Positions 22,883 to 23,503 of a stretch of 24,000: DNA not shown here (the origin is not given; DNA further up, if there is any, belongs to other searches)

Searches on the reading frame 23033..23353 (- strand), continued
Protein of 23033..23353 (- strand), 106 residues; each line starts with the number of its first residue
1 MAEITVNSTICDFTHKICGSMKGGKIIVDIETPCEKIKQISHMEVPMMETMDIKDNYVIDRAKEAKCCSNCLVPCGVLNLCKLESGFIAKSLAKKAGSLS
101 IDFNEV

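Call 30: list_cluster_members(proteins=[P0105, P0106, P0108, P0112, P0121, P0126, P0141, P0147, P0161, P0191])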
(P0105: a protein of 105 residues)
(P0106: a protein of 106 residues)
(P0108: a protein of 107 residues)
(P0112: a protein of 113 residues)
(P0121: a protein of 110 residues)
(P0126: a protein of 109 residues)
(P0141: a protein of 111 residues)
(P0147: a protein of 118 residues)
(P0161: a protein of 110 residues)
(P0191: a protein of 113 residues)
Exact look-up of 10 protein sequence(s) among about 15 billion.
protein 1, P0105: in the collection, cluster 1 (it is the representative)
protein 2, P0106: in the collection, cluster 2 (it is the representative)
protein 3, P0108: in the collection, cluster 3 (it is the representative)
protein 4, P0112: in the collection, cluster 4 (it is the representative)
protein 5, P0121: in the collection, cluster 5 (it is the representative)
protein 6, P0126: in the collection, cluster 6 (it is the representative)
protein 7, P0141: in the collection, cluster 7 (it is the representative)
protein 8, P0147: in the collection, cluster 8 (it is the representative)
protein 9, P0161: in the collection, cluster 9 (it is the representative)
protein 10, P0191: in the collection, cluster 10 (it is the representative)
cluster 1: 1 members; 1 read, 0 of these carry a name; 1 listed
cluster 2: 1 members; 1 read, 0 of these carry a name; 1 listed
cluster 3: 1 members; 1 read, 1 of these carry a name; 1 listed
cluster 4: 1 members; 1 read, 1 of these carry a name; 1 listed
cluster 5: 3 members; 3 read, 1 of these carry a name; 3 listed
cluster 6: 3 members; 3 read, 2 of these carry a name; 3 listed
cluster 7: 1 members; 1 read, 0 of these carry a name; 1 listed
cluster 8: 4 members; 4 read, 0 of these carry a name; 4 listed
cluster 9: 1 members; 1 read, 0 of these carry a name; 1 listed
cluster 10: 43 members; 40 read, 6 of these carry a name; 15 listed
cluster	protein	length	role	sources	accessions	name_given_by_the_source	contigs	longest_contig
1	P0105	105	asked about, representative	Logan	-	-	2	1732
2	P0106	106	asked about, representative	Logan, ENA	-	-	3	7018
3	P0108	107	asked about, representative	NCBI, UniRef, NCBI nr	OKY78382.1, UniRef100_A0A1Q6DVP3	MAG: hypothetical protein BTN85_0873 [Candidatus Methanohalarchaeum thermophilum] | Uncharacterized protein n=1 Tax=Methanohalarchaeum thermophilum TaxID=1903181 ...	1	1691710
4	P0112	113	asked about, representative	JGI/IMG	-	hypothetical protein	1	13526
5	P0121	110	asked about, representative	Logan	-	-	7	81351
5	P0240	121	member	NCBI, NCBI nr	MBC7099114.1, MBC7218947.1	MAG: hypothetical protein H5T49_02245 [Hadesarchaea archaeon] | hypothetical protein [Candidatus Bipolaricaulota bacterium]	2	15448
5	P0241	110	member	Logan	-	-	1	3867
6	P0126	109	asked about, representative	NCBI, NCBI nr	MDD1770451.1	MAG: hypothetical protein LUO79_05125 [Methanomassiliicoccales archaeon] | hypothetical protein [Methanomassiliicoccales archaeon]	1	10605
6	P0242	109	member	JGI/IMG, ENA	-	hypothetical protein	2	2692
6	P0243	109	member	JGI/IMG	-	-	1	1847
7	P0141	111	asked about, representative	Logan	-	-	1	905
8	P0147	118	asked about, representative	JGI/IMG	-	-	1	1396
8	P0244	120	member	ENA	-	-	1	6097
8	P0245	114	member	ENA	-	-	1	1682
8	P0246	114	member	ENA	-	-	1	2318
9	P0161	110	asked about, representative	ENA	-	-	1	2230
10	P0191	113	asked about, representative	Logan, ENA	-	-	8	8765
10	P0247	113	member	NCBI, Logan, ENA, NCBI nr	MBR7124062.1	MAG: hypothetical protein IKC93_04245 [Candidatus Methanomethylophilaceae archaeon] | hypothetical protein [Candidatus Methanomethylophilaceae archaeon]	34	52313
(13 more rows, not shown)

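Call 31: find_encoding_contigs(protein=P0141, flank=6000, max_places=5)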
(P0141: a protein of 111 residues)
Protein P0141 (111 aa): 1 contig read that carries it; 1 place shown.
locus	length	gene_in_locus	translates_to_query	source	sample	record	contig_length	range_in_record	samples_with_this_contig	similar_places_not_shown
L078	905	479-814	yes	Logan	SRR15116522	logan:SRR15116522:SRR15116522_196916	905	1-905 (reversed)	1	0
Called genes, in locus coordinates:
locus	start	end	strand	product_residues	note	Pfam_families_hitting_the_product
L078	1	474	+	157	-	?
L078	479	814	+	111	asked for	PF22263:DUF6951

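Call 32: find_encoding_contigs(protein=P0247, flank=6000, max_places=4)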
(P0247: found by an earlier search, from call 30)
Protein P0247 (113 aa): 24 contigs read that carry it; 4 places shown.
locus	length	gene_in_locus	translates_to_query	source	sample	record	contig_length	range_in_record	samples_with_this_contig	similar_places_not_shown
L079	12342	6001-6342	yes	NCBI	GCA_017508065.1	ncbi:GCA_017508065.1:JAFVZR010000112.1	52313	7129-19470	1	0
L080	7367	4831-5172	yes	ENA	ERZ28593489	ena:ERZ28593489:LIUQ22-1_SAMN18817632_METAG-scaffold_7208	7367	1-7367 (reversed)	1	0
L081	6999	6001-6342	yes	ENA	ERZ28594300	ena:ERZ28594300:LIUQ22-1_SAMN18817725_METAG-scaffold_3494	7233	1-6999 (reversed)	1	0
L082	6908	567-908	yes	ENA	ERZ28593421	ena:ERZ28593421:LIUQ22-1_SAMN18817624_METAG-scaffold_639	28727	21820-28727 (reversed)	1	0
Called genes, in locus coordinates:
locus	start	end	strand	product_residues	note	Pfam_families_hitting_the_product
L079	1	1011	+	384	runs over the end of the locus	PF00226:DnaJ, PF01556:DnaJ_C, PF00684:DnaJ_CXXCXGXG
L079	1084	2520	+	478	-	-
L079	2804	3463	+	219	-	PF00891:Methyltransf_2, PF01209:Ubie_methyltran, PF13489:Methyltransf_23, PF08241:Methyltransf_11, PF08242:Methyltransf_12, PF13649:Methyltransf_25, PF13847:Methyltransf_31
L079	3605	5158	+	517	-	PF02142:MGS, PF01808:AICARFT_IMPCHas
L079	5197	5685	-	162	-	PF01230:HIT (weak)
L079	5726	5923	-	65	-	-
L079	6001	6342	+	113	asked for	PF22263:DUF6951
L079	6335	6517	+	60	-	-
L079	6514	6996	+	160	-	PF13513:HEAT_EZ (faint), PF02985:HEAT (faint), PF00514:Arm (faint), PF13646:HEAT_2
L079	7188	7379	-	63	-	PF01194:RNA_pol_N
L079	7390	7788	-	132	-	PF00380:Ribosomal_S9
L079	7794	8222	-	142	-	PF00572:Ribosomal_L13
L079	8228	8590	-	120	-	PF17135:Ribosomal_L18, PF00828:Ribosomal_L27A (weak)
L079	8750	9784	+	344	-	PF01261:AP_endonuc_2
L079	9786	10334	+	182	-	PF13580:SIS_2 (faint), PF01380:SIS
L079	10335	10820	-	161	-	PF01398:JAB, PF14464:Prok-JAB (weak)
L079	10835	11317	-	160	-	PF00179:UQ_con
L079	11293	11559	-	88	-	-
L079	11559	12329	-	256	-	PF00899:ThiF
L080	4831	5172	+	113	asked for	PF22263:DUF6951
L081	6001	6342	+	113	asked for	PF22263:DUF6951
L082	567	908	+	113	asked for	PF22263:DUF6951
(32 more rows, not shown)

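Call 33: find_encoding_contigs(protein=P0121, flank=6000, max_places=4)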
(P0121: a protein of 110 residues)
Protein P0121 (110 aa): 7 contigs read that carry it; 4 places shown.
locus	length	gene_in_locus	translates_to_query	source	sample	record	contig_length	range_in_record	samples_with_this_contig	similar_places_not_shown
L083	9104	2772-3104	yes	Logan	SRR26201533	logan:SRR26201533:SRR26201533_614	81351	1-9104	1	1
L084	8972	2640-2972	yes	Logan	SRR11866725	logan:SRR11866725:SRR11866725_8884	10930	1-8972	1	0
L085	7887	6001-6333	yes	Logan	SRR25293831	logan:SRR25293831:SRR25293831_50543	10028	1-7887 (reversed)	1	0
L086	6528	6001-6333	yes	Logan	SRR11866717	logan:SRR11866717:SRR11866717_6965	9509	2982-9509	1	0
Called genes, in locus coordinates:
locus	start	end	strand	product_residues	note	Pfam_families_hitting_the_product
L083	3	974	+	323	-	?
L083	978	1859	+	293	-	PF00701:DHDPS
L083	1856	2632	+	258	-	PF01113:DapB_N, PF05173:DapB_C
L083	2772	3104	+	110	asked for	PF22263:DUF6951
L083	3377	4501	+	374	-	PF01118:Semialdhyde_dh, PF02774:Semialdhyde_dhC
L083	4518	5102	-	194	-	PF06695:Sm_multidrug_ex (weak)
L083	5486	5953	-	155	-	-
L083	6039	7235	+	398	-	PF00266:Aminotran_5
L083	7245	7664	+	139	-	PF01592:NifU_N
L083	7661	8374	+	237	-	-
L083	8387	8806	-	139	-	PF01741:MscL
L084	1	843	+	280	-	?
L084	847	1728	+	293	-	PF00701:DHDPS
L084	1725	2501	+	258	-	PF01113:DapB_N, PF05173:DapB_C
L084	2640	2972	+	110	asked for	PF22263:DUF6951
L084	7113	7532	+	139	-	PF01592:NifU_N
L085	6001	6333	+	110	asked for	PF22263:DUF6951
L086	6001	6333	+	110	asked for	PF22263:DUF6951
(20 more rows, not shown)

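Call 34: find_encoding_contigs(protein=P0108, flank=6000, max_places=2)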
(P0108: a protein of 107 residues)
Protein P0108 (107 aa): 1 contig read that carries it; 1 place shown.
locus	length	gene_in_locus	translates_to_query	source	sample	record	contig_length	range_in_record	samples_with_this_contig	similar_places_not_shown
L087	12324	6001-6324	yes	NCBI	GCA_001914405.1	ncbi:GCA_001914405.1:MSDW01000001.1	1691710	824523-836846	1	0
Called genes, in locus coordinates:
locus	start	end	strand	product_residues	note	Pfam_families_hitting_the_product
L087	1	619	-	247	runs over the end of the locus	PF03193:RsgA_GTPase (weak), PF00005:ABC_tran, PF13304:AAA_21 (faint)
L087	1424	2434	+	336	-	PF01208:URO-D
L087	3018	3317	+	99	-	-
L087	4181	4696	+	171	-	PF02572:CobA_CobO_BtuR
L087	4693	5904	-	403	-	PF00291:PALP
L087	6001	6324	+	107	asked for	PF22263:DUF6951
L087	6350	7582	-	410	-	PF01869:BcrAD_BadFG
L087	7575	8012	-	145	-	PF09885:DUF2112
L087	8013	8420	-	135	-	PF09875:DUF2102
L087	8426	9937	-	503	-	PF26548:DUF8179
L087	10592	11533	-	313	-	PF01385:OrfB_IS605, PF07282:Cas12f1-like_TNB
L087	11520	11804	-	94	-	-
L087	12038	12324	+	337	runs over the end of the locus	PF01955:CbiZ, PF04608:PgpA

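Call 42: find_homologous_proteins(query=L083:7245-7664:+, max_evalue=0.00001)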
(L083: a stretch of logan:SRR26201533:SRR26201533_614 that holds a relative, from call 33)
Query L083:7245-7664:+ (139 aa): 275 proteins with E <= 0.00001 among 297 candidates; the best 120 are listed.
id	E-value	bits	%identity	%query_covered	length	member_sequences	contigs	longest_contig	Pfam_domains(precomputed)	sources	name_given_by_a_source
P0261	1.8e-79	282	92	100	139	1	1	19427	PF01592.22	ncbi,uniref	ncbi:MAG: iron-sulfur cluster assembly scaffold protein [Candidatus Hadarchaeum sp.]|uniref:iron-sul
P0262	3.4e-79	281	100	94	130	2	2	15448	PF01592.22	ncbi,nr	ncbi:MAG: iron-sulfur cluster assembly scaffold protein [Hadesarchaea archaeon]|nr:iron-sulfur clust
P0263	4.0e-77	274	97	94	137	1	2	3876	PF01592.22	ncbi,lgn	ncbi:MAG: iron-sulfur cluster assembly scaffold protein [Candidatus Hadarchaeum sp.]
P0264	7.7e-77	273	93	96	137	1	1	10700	PF01592.22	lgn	-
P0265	1.8e-76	272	94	96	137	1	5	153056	PF01592.22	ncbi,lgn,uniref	ncbi:MAG: iron-sulfur cluster assembly scaffold protein [Candidatus Hadarchaeum sp.]|uniref:iron-sul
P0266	6.9e-76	270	92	96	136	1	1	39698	PF01592.22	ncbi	ncbi:MAG: iron-sulfur cluster assembly scaffold protein [Candidatus Hadarchaeaceae archaeon]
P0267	4.0e-74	265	86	100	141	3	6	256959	PF01592.22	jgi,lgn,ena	jgi:NifU-like protein involved in Fe-S cluster formation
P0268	1.6e-73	263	83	99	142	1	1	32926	PF01592.22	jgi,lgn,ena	-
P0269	4.4e-71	255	85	97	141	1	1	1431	PF01592.22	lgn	-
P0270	1.8e-70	253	82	97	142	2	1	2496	PF01592.22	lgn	-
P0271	3.8e-70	252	80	99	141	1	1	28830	PF01592.22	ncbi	ncbi:MAG: iron-sulfur cluster assembly scaffold protein [Methanobacteriota archaeon]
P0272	1.7e-69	250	81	99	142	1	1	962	PF01592.22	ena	-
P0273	1.9e-69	250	80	99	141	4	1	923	PF01592.22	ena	-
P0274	4.3e-69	248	79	100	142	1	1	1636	PF01592.22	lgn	-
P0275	1.2e-68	247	78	100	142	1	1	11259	PF01592.22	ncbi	-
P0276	3.5e-68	245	80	99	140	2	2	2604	PF01592.22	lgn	-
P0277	6.0e-68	245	81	97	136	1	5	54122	PF01592.22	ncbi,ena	-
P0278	8.1e-68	244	79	99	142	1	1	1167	PF01592.22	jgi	jgi:NifU-like protein involved in Fe-S cluster formation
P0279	8.3e-68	244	78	100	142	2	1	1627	PF01592.22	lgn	-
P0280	1.7e-67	243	77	100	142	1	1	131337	PF01592.22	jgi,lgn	-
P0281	3.0e-67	242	77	100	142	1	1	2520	PF01592.22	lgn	-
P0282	7.1e-67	241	78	96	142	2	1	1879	PF01592.22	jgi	jgi:nitrogen fixation NifU-like protein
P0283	2.5e-66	240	76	100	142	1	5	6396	PF01592.22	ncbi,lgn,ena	-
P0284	2.7e-66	239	75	100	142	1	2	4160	PF01592.22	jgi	-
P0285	2.7e-66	239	79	98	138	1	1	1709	PF01592.22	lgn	-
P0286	3.8e-66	239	75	100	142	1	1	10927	PF01592.22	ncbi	-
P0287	4.0e-66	239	76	100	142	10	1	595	PF01592.22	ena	-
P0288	4.1e-66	239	76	100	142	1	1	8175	PF01592.22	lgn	-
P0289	4.2e-66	239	75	99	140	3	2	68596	PF01592.22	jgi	-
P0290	5.5e-66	238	82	93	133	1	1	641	PF01592.22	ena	-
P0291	5.6e-66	238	76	100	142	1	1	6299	PF01592.22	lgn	-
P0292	6.1e-66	238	78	97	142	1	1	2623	PF01592.22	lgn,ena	-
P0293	7.0e-66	238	81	98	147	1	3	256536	PF01592.22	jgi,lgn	jgi:nitrogen fixation NifU-like protein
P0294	1.1e-65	237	75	100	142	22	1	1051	PF01592.22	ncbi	-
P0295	1.2e-65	237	76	100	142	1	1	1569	PF01592.22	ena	-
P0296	1.5e-65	237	75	100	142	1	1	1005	PF01592.22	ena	-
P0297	1.7e-65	237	78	96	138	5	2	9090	PF01592.22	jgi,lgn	jgi:nitrogen fixation NifU-like protein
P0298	1.7e-65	237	75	100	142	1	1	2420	PF01592.22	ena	-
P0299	3.8e-65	236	76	97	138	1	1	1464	PF01592.22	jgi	jgi:nitrogen fixation NifU-like protein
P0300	4.0e-65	236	75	100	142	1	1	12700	PF01592.22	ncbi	-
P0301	7.1e-65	235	76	99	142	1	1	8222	PF01592.22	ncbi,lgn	-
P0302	7.2e-65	235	74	100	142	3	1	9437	PF01592.22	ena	-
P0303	2.4e-64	233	80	93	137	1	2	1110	PF01592.22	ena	-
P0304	2.8e-64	233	74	100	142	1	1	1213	PF01592.22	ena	-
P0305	7.1e-64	232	75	99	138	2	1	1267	PF01592.22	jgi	-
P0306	2.9e-63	230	75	96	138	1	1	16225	PF01592.22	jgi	-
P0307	7.7e-63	228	72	99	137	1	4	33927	PF01592.22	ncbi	ncbi:MAG: iron-sulfur cluster assembly scaffold protein [Candidatus Hadarchaeales archaeon]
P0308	1.2e-62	228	76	95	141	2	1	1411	PF01592.22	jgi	-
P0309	1.2e-62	228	73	95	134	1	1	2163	PF01592.22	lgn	-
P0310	2.0e-62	227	74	97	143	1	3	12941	PF01592.22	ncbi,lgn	ncbi:MAG: iron-sulfur cluster assembly scaffold protein [Candidatus Hadarchaeaceae archaeon]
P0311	2.6e-62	226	70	100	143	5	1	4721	PF01592.22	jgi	jgi:NifU-like protein involved in Fe-S cluster formation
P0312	2.8e-62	226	74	97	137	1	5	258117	PF01592.22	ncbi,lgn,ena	-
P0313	3.6e-62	226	73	97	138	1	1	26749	PF01592.22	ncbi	ncbi:MAG: iron-sulfur cluster assembly scaffold protein [Candidatus Hadarchaeota archaeon]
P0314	4.2e-62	226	72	99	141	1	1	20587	PF01592.22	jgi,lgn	jgi:nitrogen fixation NifU-like protein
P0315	5.6e-62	225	74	98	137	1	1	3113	PF01592.22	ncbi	ncbi:MAG: iron-sulfur cluster assembly scaffold protein [Candidatus Hadarchaeales archaeon]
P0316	1.3e-61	224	77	94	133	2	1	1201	PF01592.22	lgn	-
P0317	1.7e-61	224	71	98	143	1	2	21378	PF01592.22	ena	-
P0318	1.8e-61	224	65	100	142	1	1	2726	PF01592.22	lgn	-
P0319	2.3e-61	223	72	96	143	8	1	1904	PF01592.22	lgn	-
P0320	3.9e-61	223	71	97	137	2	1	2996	PF01592.22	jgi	jgi:nitrogen fixation NifU-like protein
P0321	4.7e-61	222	76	94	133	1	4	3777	PF01592.22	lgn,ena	-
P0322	5.6e-61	222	75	94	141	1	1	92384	PF01592.22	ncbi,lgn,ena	-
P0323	6.0e-61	222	70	97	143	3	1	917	PF01592.22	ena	-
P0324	6.1e-61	222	71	100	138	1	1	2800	PF01592.22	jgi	jgi:nitrogen fixation NifU-like protein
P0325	7.5e-61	222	72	98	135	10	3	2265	PF01592.22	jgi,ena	-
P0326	7.6e-61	222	69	96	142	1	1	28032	PF01592.22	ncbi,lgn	-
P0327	1.3e-60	221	73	96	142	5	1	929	PF01592.22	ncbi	-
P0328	1.9e-60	220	72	96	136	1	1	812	PF01592.22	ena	-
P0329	2.0e-60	220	72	96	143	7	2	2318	PF01592.22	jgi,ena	-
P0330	3.7e-60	220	70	98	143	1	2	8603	PF01592.22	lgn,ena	-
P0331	5.7e-60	219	70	96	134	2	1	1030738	PF01592.22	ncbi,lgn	-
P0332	7.9e-60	218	80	90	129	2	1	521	PF01592.22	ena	-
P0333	8.0e-60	218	72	95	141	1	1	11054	PF01592.22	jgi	-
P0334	1.1e-59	218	72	94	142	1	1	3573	PF01592.22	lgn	-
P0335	2.2e-59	217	69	100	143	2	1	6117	PF01592.22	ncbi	-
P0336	2.6e-59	217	70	96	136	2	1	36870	PF01592.22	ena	-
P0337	2.7e-59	217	70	96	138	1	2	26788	PF01592.22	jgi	jgi:NifU-like protein involved in Fe-S cluster formation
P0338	2.9e-59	217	72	95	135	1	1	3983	PF01592.22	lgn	-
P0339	3.2e-59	216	69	100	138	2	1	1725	PF01592.22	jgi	jgi:nitrogen fixation NifU-like protein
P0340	4.0e-59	216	71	95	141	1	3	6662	PF01592.22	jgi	jgi:nitrogen fixation NifU-like protein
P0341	9.8e-59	215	69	100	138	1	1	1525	PF01592.22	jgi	-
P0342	1.4e-58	214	67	96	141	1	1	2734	PF01592.22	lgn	-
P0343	3.2e-58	213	72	95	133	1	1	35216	PF01592.22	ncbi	-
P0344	3.4e-58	213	72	94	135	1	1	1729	PF01592.22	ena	-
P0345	3.8e-58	213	71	96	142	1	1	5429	PF01592.22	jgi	jgi:nitrogen fixation NifU-like protein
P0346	4.5e-58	213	71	96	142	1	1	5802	PF01592.22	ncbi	-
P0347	5.0e-58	213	66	99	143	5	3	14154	PF01592.22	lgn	-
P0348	6.2e-58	212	68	96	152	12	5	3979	PF01592.22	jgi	-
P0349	6.5e-58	212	70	97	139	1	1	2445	PF01592.22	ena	-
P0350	6.6e-58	212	69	98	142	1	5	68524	PF01592.22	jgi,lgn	jgi:nitrogen fixation NifU-like protein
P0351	7.2e-58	212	69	98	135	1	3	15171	PF01592.22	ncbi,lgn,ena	-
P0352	1.0e-57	212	77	88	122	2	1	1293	PF01592.22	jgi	-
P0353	1.2e-57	211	70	96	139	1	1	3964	PF01592.22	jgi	-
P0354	1.3e-57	211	69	96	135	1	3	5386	PF01592.22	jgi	-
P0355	2.9e-57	210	72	91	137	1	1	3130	PF01592.22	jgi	jgi:nitrogen fixation NifU-like protein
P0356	3.9e-57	210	71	94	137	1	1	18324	PF01592.22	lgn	-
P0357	5.8e-57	209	68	94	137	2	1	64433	PF01592.22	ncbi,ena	-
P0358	6.2e-57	209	66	98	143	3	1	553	PF01592.22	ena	-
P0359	6.4e-57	209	68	96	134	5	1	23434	PF01592.22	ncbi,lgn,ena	-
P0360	9.5e-57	208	66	96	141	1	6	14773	PF01592.22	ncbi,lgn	ncbi:MAG: iron-sulfur cluster assembly scaffold protein [Candidatus Hadarchaeales archaeon]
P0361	1.7e-56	208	69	94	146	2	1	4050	PF01592.22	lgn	-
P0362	1.7e-56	208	68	95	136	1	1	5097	PF01592.22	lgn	-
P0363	3.5e-56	207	64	99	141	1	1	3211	PF01592.22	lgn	-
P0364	3.8e-56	207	67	96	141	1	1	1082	PF01592.22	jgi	-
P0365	4.2e-56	206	64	100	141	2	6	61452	PF01592.22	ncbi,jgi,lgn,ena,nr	ncbi:MAG: iron-sulfur cluster assembly scaffold protein [Hadesarchaea archaeon YNP_N21]|jgi:NifU-lik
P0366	5.2e-56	206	66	96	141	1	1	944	PF01592.22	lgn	-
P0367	7.5e-56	206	65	100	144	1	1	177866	PF01592.22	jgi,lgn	jgi:nitrogen fixation NifU-like protein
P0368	4.5e-55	203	66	96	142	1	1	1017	PF01592.22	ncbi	-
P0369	5.4e-55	203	67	94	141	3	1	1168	PF01592.22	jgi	jgi:nitrogen fixation NifU-like protein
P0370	7.4e-55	202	72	91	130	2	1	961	PF01592.22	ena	-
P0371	7.5e-55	202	72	91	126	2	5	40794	PF01592.22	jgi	-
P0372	1.1e-54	202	64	98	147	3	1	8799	PF01592.22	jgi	-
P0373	8.5e-54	199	65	96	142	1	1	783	PF01592.22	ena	-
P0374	3.2e-53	197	64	96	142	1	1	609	PF01592.22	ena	-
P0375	2.1e-52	194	66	96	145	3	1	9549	PF01592.22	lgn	-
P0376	2.2e-51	191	67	90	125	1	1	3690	PF01592.22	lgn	-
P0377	2.4e-50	188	66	92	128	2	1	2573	PF01592.22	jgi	jgi:nitrogen fixation NifU-like protein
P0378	7.0e-50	186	61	95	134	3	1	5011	PF01592.22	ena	-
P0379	1.2e-48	182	61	99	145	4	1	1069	PF01592.22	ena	-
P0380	1.4e-48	182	62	95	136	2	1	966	PF01592.22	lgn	-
